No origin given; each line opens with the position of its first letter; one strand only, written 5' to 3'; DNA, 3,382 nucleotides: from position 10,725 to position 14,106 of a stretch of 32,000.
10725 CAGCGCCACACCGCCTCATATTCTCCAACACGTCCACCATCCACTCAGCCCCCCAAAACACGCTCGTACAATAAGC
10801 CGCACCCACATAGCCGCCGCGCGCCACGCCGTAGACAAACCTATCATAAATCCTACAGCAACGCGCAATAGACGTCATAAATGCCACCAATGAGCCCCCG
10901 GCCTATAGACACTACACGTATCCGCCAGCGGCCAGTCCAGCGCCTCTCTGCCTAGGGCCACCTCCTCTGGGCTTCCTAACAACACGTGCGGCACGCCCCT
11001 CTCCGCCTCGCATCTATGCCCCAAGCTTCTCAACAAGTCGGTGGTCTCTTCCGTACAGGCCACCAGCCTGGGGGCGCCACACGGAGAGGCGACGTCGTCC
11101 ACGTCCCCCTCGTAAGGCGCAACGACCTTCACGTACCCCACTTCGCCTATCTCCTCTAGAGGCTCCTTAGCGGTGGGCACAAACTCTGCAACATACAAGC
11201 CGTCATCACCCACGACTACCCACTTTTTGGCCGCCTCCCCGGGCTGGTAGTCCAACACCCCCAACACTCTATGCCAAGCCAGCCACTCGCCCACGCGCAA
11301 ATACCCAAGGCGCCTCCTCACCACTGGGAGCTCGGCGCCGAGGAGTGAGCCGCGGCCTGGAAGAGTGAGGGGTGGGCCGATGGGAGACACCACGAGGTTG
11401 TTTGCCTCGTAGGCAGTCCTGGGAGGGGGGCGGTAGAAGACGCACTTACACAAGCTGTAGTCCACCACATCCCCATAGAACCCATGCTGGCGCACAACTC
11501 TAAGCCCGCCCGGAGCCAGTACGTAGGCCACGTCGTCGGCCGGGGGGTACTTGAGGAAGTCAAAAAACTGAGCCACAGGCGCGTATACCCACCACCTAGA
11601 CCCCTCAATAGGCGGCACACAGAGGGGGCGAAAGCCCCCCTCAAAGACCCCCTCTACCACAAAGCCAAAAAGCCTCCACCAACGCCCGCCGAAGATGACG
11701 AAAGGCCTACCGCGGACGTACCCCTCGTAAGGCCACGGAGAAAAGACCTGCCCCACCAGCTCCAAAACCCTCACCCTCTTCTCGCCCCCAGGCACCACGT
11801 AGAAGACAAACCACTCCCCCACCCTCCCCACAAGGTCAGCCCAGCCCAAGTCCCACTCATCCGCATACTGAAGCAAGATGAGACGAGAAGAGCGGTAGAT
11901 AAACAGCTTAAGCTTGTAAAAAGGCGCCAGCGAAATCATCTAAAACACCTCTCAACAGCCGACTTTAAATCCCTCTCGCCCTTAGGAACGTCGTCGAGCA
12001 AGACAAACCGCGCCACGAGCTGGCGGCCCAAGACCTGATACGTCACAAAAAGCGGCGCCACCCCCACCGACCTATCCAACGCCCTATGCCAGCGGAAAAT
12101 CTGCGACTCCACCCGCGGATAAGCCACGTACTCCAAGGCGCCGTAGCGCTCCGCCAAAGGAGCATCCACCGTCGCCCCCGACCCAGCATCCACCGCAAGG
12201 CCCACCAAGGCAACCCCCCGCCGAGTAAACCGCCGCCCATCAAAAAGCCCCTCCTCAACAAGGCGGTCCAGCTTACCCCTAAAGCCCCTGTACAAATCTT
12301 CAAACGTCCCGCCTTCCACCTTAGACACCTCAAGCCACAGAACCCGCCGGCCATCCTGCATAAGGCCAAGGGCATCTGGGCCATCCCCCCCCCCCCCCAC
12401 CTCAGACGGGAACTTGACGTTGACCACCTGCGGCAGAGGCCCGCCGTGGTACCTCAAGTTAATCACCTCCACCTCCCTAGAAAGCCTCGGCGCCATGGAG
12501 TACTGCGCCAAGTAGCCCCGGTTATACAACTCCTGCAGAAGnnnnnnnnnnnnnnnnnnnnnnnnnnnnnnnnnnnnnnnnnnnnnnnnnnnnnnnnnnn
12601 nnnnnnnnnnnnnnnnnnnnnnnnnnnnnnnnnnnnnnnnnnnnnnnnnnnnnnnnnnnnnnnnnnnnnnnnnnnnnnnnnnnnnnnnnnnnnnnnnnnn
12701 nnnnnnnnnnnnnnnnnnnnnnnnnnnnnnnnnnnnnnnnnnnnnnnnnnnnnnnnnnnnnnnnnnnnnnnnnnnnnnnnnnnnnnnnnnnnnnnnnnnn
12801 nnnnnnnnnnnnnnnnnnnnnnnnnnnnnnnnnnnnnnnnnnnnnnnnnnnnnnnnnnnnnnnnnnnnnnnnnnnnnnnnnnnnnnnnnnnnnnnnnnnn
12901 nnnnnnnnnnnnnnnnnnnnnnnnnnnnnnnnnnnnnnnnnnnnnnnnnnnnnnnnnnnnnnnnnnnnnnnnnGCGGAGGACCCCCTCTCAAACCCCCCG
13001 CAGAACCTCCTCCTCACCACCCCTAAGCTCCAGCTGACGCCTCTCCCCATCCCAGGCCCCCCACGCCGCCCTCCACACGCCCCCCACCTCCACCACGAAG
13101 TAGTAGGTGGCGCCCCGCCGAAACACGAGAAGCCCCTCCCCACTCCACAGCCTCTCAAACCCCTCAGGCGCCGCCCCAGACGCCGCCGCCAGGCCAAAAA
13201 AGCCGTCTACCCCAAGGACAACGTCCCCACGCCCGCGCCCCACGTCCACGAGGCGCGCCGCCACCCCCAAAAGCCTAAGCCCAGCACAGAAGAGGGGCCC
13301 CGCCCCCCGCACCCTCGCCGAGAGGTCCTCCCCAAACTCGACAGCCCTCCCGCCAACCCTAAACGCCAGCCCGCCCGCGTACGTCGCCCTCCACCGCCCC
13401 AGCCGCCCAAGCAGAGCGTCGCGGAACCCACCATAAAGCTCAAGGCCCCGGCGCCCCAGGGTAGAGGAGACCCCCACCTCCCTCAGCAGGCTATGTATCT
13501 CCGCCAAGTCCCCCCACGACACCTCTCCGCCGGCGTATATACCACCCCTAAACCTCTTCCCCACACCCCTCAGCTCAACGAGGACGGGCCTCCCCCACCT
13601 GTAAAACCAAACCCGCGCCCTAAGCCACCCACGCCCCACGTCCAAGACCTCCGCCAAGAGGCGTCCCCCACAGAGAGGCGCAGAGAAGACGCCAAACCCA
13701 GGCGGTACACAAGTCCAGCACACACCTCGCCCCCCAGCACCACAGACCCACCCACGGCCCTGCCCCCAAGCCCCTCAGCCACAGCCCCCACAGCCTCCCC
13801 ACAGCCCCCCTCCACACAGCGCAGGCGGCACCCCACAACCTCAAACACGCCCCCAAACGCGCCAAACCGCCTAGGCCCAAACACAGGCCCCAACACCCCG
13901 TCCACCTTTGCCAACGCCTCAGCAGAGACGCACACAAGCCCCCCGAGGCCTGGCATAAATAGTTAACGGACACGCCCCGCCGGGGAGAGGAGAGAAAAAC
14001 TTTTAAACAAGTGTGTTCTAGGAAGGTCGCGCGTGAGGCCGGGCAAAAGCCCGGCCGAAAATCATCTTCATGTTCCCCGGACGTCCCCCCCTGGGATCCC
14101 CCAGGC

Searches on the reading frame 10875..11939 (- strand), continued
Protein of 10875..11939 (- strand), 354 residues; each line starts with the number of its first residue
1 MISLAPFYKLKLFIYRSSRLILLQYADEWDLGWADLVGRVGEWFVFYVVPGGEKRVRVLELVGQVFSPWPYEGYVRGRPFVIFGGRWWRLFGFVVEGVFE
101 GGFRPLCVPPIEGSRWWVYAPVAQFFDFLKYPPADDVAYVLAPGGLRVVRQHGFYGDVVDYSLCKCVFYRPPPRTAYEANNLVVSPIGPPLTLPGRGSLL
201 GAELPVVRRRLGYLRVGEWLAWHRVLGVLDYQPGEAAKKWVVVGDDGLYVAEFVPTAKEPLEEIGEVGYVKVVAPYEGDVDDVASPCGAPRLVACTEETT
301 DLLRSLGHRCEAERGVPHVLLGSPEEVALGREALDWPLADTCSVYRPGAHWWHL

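Call 99: find_related_loci(query=A1, collection=metagenome_contigs, flank=10000)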
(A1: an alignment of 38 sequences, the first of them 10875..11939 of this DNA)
Query A1 (354 aa) in metagenome_contigs; peptide patterns used: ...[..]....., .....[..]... (x = any residue, [..] = any of these).
130 stretches matched a pattern; 29 encode a relative of the query (tblastn E <= 1e-3); 29 distinct loci.
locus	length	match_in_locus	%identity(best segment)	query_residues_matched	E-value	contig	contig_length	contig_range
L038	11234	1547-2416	47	36-344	2e-79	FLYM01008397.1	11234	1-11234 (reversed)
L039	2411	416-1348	48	30-343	1e-79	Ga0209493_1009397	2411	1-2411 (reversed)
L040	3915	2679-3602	47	30-344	2e-77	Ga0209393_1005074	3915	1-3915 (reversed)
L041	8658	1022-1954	48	30-343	1e-76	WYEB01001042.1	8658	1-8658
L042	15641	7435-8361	49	31-343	2e-76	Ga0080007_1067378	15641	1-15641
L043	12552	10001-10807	51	67-342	6e-76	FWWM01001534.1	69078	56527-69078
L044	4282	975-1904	48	31-343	1e-75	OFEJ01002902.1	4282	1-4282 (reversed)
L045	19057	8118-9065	47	30-343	1e-73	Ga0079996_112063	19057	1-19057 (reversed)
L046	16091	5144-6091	47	30-343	1e-73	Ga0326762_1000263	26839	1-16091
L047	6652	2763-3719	46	32-343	3e-73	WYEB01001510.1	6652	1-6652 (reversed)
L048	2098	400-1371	44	34-342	4e-62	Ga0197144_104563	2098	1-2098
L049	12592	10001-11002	43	31-342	5e-60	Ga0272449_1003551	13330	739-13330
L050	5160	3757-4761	41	30-342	7e-56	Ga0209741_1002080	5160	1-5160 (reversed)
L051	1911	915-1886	42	30-342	3e-57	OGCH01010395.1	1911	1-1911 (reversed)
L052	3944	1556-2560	43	30-342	6e-56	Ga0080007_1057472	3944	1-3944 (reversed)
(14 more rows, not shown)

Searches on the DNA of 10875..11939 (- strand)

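Call 14: search_rna_families(sources=[L001, L002], threshold=gathering)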
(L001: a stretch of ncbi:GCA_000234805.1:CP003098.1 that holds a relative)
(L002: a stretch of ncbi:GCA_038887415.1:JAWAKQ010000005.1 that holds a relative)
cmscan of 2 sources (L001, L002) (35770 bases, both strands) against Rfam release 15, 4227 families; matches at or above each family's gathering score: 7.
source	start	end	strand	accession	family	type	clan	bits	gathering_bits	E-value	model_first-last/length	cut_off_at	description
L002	3549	6586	+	RF02540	LSU_rRNA_archaea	Gene; rRNA;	CL00112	2775.4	50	0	1-2987/2987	no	Archaeal large subunit ribosomal RNA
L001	3991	7029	+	RF02540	LSU_rRNA_archaea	Gene; rRNA;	CL00112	2694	50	0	1-2987/2987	no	Archaeal large subunit ribosomal RNA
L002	2001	3499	+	RF01959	SSU_rRNA_archaea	Gene; rRNA;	CL00111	1436.1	50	0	1-1478/1478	no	Archaeal small subunit ribosomal RNA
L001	2519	3932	+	RF01959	SSU_rRNA_archaea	Gene; rRNA;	CL00111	676.7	50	6.1e-198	1-1478/1478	no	Archaeal small subunit ribosomal RNA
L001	334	1899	+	RF00177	SSU_rRNA_bacteria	Gene; rRNA;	CL00111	384.8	50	4.6e-119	1-1533/1533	no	Bacterial small subunit ribosomal RNA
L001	342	1573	+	RF01959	SSU_rRNA_archaea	Gene; rRNA;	CL00111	347.6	50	1.6e-99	4-496/1478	no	Archaeal small subunit ribosomal RNA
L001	1594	1781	+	RF01959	SSU_rRNA_archaea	Gene; rRNA;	CL00111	168.3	50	6.9e-46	517-705/1478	no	Archaeal small subunit ribosomal RNA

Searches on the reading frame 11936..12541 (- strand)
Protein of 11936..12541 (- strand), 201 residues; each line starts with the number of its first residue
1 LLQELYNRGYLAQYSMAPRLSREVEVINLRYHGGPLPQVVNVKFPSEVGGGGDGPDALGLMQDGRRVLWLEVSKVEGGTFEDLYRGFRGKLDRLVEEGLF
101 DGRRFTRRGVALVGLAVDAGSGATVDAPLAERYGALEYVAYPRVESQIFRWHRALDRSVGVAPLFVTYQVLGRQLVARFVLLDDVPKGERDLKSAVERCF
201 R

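Call 46: search_protein_families(library=pfam, proteins=[window:11936-12541:-], max_evalue=10)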
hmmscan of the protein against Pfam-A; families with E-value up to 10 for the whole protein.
window:11936-12541:- (201 aa): 0 families

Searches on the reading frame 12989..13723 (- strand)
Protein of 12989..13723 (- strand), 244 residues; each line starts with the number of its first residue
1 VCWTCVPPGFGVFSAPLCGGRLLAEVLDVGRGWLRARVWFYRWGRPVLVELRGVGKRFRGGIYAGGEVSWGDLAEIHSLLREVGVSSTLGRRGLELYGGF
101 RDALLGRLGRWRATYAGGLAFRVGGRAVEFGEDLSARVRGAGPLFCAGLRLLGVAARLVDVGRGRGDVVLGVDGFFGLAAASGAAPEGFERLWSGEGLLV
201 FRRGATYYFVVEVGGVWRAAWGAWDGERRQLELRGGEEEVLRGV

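Call 6: search_protein_families(library=pfam, proteins=[window:12989-13723:-], max_evalue=0.01)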
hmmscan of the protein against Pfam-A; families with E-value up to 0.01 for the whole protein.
window:12989-13723:- (244 aa): 0 families

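Call 7: search_protein_families(library=ncbifam, proteins=[window:12989-13723:-], max_evalue=0.01)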
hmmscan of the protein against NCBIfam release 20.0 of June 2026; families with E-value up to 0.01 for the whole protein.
window:12989-13723:- (244 aa): 0 families

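Call 79: search_protein_families(library=phrogs, proteins=[window:12989-13723:-], max_evalue=0.01)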
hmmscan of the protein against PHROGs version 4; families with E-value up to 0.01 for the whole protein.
window:12989-13723:- (244 aa): 0 families

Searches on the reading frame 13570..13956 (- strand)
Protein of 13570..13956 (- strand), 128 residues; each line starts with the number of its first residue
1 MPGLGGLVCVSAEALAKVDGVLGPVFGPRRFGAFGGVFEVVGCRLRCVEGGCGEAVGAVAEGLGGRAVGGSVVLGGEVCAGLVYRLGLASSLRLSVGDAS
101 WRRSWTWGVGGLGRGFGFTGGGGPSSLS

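Call 92: search_protein_families(library=pfam, proteins=[window:13570-13956:-], max_evalue=0.01)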
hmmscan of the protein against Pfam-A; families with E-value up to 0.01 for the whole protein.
window:13570-13956:- (128 aa): 0 families
